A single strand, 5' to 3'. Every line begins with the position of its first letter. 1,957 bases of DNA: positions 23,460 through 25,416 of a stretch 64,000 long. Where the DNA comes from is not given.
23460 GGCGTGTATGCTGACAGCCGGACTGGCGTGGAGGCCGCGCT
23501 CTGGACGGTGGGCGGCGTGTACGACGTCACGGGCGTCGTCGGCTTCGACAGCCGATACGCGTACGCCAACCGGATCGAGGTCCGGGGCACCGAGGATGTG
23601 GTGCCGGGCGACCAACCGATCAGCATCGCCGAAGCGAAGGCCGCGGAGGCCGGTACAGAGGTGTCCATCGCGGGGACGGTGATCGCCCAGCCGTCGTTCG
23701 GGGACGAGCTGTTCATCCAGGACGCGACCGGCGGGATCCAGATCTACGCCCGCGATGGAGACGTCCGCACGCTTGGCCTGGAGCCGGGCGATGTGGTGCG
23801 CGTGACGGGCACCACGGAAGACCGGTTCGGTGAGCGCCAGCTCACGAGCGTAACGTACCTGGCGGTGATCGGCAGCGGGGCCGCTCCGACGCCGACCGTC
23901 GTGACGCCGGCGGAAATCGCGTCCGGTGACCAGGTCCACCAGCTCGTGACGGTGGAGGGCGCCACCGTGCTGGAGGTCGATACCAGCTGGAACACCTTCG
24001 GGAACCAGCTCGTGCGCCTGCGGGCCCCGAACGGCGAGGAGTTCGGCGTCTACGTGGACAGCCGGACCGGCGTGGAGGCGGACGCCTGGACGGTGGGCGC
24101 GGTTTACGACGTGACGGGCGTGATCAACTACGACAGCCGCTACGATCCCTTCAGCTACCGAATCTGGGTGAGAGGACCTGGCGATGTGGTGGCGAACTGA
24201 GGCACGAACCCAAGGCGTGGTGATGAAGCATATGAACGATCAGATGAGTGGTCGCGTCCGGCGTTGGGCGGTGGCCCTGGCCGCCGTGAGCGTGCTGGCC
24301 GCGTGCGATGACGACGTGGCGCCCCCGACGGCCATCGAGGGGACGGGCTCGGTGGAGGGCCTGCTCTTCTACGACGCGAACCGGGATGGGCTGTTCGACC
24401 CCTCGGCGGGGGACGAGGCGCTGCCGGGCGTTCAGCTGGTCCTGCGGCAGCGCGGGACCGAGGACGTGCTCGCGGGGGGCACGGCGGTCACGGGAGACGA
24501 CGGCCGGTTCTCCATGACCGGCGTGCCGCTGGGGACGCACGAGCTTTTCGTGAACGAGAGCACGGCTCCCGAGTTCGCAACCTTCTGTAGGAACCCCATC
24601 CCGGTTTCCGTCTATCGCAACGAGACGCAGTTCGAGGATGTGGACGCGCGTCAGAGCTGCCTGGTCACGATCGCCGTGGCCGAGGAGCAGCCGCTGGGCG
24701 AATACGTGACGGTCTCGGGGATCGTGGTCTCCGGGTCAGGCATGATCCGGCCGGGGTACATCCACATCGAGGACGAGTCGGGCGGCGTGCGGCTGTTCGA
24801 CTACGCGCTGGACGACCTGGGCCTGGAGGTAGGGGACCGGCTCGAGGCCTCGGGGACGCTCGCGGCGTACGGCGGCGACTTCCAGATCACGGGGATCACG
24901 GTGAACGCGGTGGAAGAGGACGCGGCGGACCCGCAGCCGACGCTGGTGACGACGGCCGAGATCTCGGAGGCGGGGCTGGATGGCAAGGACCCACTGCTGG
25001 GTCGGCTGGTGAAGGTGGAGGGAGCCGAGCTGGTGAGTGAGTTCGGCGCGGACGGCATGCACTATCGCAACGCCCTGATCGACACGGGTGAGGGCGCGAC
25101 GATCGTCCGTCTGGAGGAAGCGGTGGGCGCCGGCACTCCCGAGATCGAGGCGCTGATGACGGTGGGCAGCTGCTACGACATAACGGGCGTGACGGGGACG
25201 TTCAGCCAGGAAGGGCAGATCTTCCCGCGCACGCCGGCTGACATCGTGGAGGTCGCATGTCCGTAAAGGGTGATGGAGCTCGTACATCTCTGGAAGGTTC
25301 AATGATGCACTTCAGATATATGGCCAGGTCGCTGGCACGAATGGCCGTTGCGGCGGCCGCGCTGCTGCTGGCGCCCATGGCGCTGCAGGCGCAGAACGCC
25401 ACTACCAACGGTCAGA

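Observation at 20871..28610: Lipoprotein / TonB-receptor locus built from nuclease-type parts, 1.4 kb from comEC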

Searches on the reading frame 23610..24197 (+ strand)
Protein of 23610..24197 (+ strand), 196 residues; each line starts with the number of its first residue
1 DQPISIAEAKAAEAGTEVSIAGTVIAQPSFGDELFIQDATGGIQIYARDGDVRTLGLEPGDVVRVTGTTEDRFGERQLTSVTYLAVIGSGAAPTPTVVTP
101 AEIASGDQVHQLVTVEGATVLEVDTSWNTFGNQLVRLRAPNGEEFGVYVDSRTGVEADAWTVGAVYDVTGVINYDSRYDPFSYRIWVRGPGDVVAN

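Call 14: find_homologous_proteins(query=window:23610-24197:+, max_evalue=0.001)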
Query seq(196 aa): 1516 candidates shared short words with the query, none scored E <= 0.001.

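Call 30: find_homologous_proteins(query=A2, max_evalue=0.00001)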
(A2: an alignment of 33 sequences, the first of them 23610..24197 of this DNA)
Query A2 (33 sequences) (196 aa, profile of the alignment): 36 proteins with E <= 0.00001 among 8000 candidates.
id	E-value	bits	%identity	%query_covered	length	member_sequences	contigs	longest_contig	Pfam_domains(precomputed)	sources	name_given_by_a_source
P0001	1.3e-53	199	30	85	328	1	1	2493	PF18942.6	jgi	jgi:DNA/RNA endonuclease YhcR with UshA esterase domain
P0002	3.7e-37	146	29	97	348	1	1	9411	PF18942.6,PF01336.32,PF13620.13,PF17210.10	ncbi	-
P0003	3.0e-33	133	32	97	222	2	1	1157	-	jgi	jgi:putative ubiquitin-RnfH superfamily antitoxin RatB of RatAB toxin-antitoxin module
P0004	3.2e-28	117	33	77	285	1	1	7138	PF18962.8,PF18942.6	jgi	-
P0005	3.7e-27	113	30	65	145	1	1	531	PF18942.6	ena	-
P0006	9.8e-27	112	27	96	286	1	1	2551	PF18962.8,PF18942.6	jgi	-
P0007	2.8e-26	110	43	43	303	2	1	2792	PF18962.8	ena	-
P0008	5.2e-26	109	33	52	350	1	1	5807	-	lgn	-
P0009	5.3e-26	109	36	34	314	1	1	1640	PF18942.6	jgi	-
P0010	3.7e-24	103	30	85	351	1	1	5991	-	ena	-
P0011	6.0e-23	100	29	92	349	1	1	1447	PF16656.12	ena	-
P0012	2.2e-22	98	30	38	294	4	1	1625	PF01336.32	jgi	jgi:hypothetical protein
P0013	2.9e-22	97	30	81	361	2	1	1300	PF00932.26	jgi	-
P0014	1.1e-21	95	34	60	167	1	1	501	-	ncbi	ncbi:endonuclease, partial [Sinomicrobium pectinilyticum]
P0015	1.8e-20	91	33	57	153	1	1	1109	PF18942.6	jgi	jgi:predicted extracellular nuclease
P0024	1.6e-16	79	29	53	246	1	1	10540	PF18942.6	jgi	-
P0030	3.3e-10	58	47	16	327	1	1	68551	PF18942.6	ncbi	-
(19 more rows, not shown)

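Call 31: find_encoding_contigs(protein=P0002, flank=10000, max_places=3)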
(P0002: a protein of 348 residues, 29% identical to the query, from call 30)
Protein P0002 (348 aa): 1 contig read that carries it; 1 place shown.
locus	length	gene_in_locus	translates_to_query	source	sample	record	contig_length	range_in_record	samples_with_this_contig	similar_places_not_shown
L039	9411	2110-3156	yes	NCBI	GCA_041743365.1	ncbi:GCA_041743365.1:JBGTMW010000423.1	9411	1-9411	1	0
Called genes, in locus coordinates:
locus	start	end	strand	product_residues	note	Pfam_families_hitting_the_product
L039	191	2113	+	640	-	PF17210:SdrD_B, PF17802:SpaA (faint), PF13620:CarboxypepD_reg, PF17210:SdrD_B (weak), PF22904:NOMO1-like_2nd (weak), PF18942:DUF5689 (weak), PF00932:LTD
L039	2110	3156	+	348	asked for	PF17210:SdrD_B (weak), PF13620:CarboxypepD_reg (weak), PF18942:DUF5689 (weak), PF01336:tRNA_anti-codon (faint)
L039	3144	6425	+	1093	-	PF13620:CarboxypepD_reg, PF07715:Plug (weak), PF25183:OMP_b-brl_4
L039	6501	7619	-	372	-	PF04231:Endonuclease_1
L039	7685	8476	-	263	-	PF00106:adh_short, PF08659:KR, PF13561:adh_short_C2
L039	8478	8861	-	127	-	PF00190:Cupin_1 (weak), PF02311:AraC_binding (weak), PF07883:Cupin_2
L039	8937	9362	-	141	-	PF02566:OsmC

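Call 32: find_encoding_contigs(protein=P0024, flank=10000, max_places=3)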
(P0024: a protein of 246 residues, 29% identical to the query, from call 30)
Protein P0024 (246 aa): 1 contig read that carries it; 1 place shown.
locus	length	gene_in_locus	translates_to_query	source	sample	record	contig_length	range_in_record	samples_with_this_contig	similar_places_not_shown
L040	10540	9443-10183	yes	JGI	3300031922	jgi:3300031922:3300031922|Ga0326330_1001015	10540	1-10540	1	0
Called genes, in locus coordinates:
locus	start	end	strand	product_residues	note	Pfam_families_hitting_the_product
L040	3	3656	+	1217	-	?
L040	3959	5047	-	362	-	PF19580:Exo_endo_phos_3, PF03372:Exo_endo_phos (weak)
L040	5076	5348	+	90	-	-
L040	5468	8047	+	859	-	PF07715:Plug (faint)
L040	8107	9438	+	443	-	PF18942:DUF5689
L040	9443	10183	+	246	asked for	PF18942:DUF5689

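Call 33: find_encoding_contigs(protein=P0030, flank=10000, max_places=3)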
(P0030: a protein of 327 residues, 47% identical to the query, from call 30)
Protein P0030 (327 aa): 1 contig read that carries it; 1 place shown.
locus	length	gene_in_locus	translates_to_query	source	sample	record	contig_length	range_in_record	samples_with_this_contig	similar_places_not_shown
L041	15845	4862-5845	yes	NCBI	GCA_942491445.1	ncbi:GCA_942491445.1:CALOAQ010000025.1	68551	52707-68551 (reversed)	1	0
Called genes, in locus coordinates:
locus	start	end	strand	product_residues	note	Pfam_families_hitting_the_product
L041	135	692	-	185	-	-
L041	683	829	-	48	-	-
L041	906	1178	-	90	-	PF19580:Exo_endo_phos_3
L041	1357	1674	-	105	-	PF19580:Exo_endo_phos_3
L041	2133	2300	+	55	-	-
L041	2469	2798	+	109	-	-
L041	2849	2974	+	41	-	-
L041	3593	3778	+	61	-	-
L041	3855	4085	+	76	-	-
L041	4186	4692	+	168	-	-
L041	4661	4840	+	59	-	-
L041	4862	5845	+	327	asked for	PF18942:DUF5689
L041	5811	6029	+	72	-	PF19886:DUF6359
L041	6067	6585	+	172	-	PF16409:DUF5017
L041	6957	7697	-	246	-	PF02348:CTP_transf_3, PF12804:NTP_transf_3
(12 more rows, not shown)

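Call 52: predict_structure(alignment_id=A4)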
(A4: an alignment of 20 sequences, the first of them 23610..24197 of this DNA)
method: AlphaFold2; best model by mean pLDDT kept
length: 196 residues; sequences in the alignment: 20
mean_pLDDT: 94.2   pTM: 0.89
mean pLDDT of the five models: 94.2, 93.8, 93.5, 93.2, 93.1
residues with pLDDT >= 90: 168; 70-90: 24; 50-70: 4; < 50: 0
segments of 3 or more residues with pLDDT < 50: none
pLDDT, mean of each block of 10 residues (from residue 1): 95 98 88 93 89 86 97 95 95 97 97 99 88 96 97 93 98 92 96 96
secondary structure, 60 per line:
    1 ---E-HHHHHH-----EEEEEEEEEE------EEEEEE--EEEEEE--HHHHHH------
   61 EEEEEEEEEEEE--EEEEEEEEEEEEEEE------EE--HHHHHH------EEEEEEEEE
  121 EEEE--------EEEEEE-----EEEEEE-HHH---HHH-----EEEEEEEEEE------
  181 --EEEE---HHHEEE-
elements in order: H6-11 E17-26 E33-38 E41-46 H49-54 E61-72 E75-89 H100-105 E112-124 E133-138 E144-149 E165-174 E183-186 E193-195

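Call 55: fold_search(model_id=the predicted structure, library=pdb)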
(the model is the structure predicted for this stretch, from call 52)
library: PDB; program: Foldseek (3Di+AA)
matches with E <= 10: 1277; with E <= 0.001: 62
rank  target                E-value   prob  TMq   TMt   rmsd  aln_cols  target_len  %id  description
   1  5z7d_A                1.0e-06  1.00  0.40  0.21  16.7       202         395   13  p204HINab-dsDNA complex structure (released 2019-01-30)
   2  5z7d_B                3.9e-06  1.00  0.38  0.20  13.5       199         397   12  p204HINab-dsDNA complex structure (released 2019-01-30)
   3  5z7d_C                5.1e-06  1.00  0.40  0.20  16.0       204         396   13  p204HINab-dsDNA complex structure (released 2019-01-30)
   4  3u58_C                6.7e-06  1.00  0.37  0.34  13.6       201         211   11  Crystal Structure of the Tetrahymena telomerase processivity factor Teb1 AB (released 2011-12-28)
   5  1k8g_A                7.4e-06  1.00  0.31  0.25  10.0       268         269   13  Crystal Structure of the N-terminal domain of Oxytricha nova telomere end binding protein alpha subunit both uncomplex (released 2001-12-20)
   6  3u58_B                1.4e-05  1.00  0.34  0.32  14.0       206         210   14  Crystal Structure of the Tetrahymena telomerase processivity factor Teb1 AB (released 2011-12-28)
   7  3u58_A                1.8e-05  1.00  0.36  0.33  14.1       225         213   13  Crystal Structure of the Tetrahymena telomerase processivity factor Teb1 AB (released 2011-12-28)
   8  8sh1_A                2.3e-05  1.00  0.34  0.24  11.8       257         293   13  Structure of human POT1 DNA binding domain bound to a 5'-phosphorylated junction of a telomeric double-stranded DNA du (released 2023-08-30)
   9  1jb7_A                3.2e-05  1.00  0.33  0.17  11.3       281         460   14  DNA G-Quartets in a 1.86 A Resolution Structure of an Oxytricha nova Telomeric Protein-DNA Complex (released 2001-06-11)
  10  1ph6_A                3.7e-05  1.00  0.32  0.17  12.7       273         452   15  Crystal Structure of THE OXYTRICHA NOVA TELOMERE END-BINDING PROTEIN COMPLEXED WITH NONCOGNATE SSDNA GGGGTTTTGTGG (released 2003-06-17)
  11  3kjo_A                3.9e-05  1.00  0.32  0.23  13.8       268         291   14  Crystal Structure of hPOT1V2-dTrUd(AGGGTTAG) (released 2010-01-19)
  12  1phj_A                4.6e-05  1.00  0.31  0.18  10.6       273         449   15  CRYSTAL STRUCTURE OF THE OXYTRICHA NOVA TELOMERE END-BINDING PROTEIN COMPLEXED WITH NONCOGNATE SSDNA GG(3DR)GTTTTGGGG (released 2003-06-17)
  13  2fxq                  4.9e-05  1.00  0.31  0.31  15.8       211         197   15  Single-stranded DNA-binding protein from Thermus aquaticus (released 2006-02-14)
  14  3kjp_A                4.9e-05  1.00  0.33  0.23  13.7       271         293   13  Crystal Structure of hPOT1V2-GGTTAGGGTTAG (released 2010-01-19)
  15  1kix_A                7.1e-05  1.00  0.33  0.17  10.3       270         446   13  Dimeric Structure of the O. nova Telomere End Binding Protein Alpha Subunit with Bound ssDNA (released 2002-02-22)
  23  1nnx                  1.7e-04  1.00  0.40  0.80   2.2        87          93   18  Structure of the hypothetical protein ygiW from E. coli. (released 2004-03-09)
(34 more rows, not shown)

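Call 62: search_protein_families(library=pfam, proteins=[L040:5468-8047:+, L040:8107-9438:+, window:23610-24197:+], max_evalue=0.01)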
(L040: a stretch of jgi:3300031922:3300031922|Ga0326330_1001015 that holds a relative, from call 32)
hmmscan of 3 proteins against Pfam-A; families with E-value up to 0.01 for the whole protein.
L040:5468-8047:+ (859 aa): 1 family
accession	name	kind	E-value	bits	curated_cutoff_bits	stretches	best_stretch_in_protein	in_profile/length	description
PF07715.20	Plug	-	1.5e-05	25.9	23.9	1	46-118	7-77/107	TonB-dependent Receptor Plug Domain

L040:8107-9438:+ (443 aa): 1 family
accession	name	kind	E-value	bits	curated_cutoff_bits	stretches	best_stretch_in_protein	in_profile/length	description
PF18942.5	DUF5689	-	1.1e-76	258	28.6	2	30-232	2-217/217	Family of unknown function (DUF5689)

window:23610-24197:+ (196 aa): 3 families
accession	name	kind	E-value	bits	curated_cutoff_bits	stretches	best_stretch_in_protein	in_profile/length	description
PF18942.5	DUF5689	-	1.1e-07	32.4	28.6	1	11-193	19-217/217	Family of unknown function (DUF5689)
PF04076.19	BOF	-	2.8e-06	27.8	25.8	1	4-77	23-95/103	Bacterial OB fold (BOF) protein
PF01336.31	tRNA_anti-codon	-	9.7e-05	22.7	27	1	35-78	21-67/75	OB-fold nucleic acid binding domain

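Call 93: search_protein_representatives(alignment_id=A4)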
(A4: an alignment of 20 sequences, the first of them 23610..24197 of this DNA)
Query: 20 sequences, 192 profile positions. Proteins with E-value up to 0.001 (for the whole library): 26677; up to 1e-10: 15222; up to 1e-30: 2647. The best 150 are listed.
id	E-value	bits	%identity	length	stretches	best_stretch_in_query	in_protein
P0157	8.2e-179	606.1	-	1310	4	3-190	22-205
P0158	2.8e-172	584.7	-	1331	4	4-191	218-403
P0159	7.4e-171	580.1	-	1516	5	7-190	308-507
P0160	1.1e-169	576.3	-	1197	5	3-191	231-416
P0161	1.3e-169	576.1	-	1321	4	2-190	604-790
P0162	4.5e-168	571.1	-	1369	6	3-190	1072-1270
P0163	5.9e-152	518.5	-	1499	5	4-190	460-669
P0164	3.0e-145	496.6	-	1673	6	3-191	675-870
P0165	2.5e-134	461.0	-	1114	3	2-190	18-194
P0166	4.6e-133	456.8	-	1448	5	3-191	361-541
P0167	5.9e-131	450.0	-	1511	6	3-191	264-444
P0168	6.2e-130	446.6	-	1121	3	3-191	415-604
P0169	4.6e-122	420.9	-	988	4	3-190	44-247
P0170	5.2e-121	417.5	-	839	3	5-191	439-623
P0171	1.1e-118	410.0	-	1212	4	4-190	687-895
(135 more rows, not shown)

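Call 95: search_protein_families(library=pfam, alignment_id=A7, max_evalue=0.00001)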
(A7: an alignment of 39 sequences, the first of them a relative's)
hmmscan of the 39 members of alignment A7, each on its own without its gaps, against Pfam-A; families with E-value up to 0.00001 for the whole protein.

A. member 1, P0157 (1310 aa): 5 families
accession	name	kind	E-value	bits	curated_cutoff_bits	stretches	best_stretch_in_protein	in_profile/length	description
PF18942.5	DUF5689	-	2.5e-55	188.1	28.6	4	218-393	16-216/217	Family of unknown function (DUF5689)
PF13091.12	PLDc_2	-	3e-35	121.4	27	2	915-1041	2-131/132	PLD-like domain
PF18962.6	Por_Secre_tail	-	1.5e-16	60.9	27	1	1237-1308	1-75/75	Secretion system C-terminal sorting domain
PF11589.14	DUF3244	-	7.3e-09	35.9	25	1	1243-1307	28-91/96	Domain of unknown function (DUF3244)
PF01336.31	tRNA_anti-codon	-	4.9e-07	30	27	0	56-98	23-71/75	OB-fold nucleic acid binding domain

B. families by the number of members that match (of 39 scanned): 27 families (the first 25 are shown)
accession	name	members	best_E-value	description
PF01336.31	tRNA_anti-codon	27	4.6e-19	OB-fold nucleic acid binding domain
PF18942.5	DUF5689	26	9e-210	Family of unknown function (DUF5689)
PF18962.6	Por_Secre_tail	17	1.5e-16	Secretion system C-terminal sorting domain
PF00932.25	LTD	11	6.2e-37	Lamin Tail Domain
PF13091.12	PLDc_2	6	1.3e-38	PLD-like domain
PF17210.9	SdrD_B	6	6.3e-21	SdrD B-like domain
PF13620.12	CarboxypepD_reg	5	4.4e-12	Carboxypeptidase regulatory-like domain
PF19886.4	DUF6359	3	8.6e-35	Domain of unknown function (DUF6359)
PF17802.7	SpaA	3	3.8e-10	Prealbumin-like fold domain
PF13860.13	FlgD_ig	3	1.2e-09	FlgD Ig-like domain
PF04076.19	BOF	3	4e-08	Bacterial OB fold (BOF) protein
PF00565.23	SNase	2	3.4e-22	Staphylococcal nuclease homologue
PF16656.11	Pur_ac_phosph_N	2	1.1e-07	Purple acid Phosphatase, N-terminal domain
PF02872.23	5_nucleotid_C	1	2.2e-32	5'-nucleotidase, C-terminal domain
PF00127.26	Copper-bind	1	7.7e-12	Copper binding proteins, plastocyanin/azurin family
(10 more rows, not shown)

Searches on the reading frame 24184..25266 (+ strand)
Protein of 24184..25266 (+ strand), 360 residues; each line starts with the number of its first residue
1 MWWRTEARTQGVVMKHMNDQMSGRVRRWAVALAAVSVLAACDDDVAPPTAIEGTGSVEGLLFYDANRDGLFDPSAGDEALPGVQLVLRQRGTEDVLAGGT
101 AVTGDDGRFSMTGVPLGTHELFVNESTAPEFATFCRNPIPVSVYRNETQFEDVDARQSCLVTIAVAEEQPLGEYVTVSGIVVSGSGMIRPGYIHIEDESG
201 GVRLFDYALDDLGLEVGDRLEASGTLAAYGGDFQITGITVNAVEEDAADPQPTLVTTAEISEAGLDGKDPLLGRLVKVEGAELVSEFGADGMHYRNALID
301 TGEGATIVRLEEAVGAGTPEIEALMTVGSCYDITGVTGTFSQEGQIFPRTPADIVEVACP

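Call 8: search_protein_families(library=pfam, proteins=[window:24184-25266:+], max_evalue=0.01)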
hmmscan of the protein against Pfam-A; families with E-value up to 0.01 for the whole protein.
window:24184-25266:+ (360 aa): 5 families
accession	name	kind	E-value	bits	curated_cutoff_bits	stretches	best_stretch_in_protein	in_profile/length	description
PF13620.12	CarboxypepD_reg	-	8.2e-05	23.3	32.3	1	77-143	11-71/82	Carboxypeptidase regulatory-like domain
PF17802.7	SpaA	-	8.5e-05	23.1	23.1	1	75-147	11-80/91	Prealbumin-like fold domain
PF18942.5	DUF5689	-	0.00061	20.2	28.6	1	166-354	17-217/217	Family of unknown function (DUF5689)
PF17210.9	SdrD_B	-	0.0017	18.9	29.7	1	60-127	6-68/112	SdrD B-like domain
PF01336.31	tRNA_anti-codon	-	0.0038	17.6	27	0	175-235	1-67/75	OB-fold nucleic acid binding domain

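Call 9: search_protein_families(library=ncbifam, proteins=[window:24184-25266:+], max_evalue=0.01)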
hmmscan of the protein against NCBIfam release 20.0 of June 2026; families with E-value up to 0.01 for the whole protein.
window:24184-25266:+ (360 aa): 0 families

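Call 77: find_related_loci(query=A6, collection=metagenome_contigs, flank=10000)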
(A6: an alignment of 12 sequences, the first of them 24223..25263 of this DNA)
Query A6 (347 aa) in metagenome_contigs; peptide patterns used: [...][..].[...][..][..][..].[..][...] (x = any residue, [..] = any of these).
233 stretches matched a pattern; 9 encode a relative of the query (tblastn E <= 1e-3); 9 distinct loci.
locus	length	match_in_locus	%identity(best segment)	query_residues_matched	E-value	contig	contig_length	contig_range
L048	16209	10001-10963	44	15-339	3e-85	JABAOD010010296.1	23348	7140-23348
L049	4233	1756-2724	48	28-346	4e-84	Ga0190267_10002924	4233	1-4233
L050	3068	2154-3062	43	17-322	2e-78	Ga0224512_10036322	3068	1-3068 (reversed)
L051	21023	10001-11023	43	8-346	2e-71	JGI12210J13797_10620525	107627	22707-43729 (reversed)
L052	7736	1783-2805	42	8-346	5e-69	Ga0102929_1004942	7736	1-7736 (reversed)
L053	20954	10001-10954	43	28-346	1e-68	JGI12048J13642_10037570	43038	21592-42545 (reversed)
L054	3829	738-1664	36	28-346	2e-50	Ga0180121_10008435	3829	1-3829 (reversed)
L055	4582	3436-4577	41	8-276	2e-33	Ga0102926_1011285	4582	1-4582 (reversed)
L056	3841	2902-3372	31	37-192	1e-9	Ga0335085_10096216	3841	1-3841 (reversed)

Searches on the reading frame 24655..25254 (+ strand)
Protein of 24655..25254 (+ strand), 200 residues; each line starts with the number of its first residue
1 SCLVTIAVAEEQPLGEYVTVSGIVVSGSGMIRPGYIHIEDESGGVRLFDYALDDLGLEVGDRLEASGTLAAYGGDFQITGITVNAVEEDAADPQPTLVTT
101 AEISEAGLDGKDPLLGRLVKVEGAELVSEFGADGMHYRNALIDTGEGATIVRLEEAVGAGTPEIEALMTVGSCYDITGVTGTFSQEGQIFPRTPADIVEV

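Call 62: search_protein_families(library=pfam, proteins=[window:24655-25254:+], max_evalue=0.01)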
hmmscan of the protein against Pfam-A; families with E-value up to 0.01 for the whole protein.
window:24655-25254:+ (200 aa): 2 families
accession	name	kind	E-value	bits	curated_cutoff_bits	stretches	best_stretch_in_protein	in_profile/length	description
PF18942.5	DUF5689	-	0.00016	22.1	28.6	1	13-197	21-217/217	Family of unknown function (DUF5689)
PF01336.31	tRNA_anti-codon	-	0.0008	19.7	27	0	18-79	1-68/75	OB-fold nucleic acid binding domain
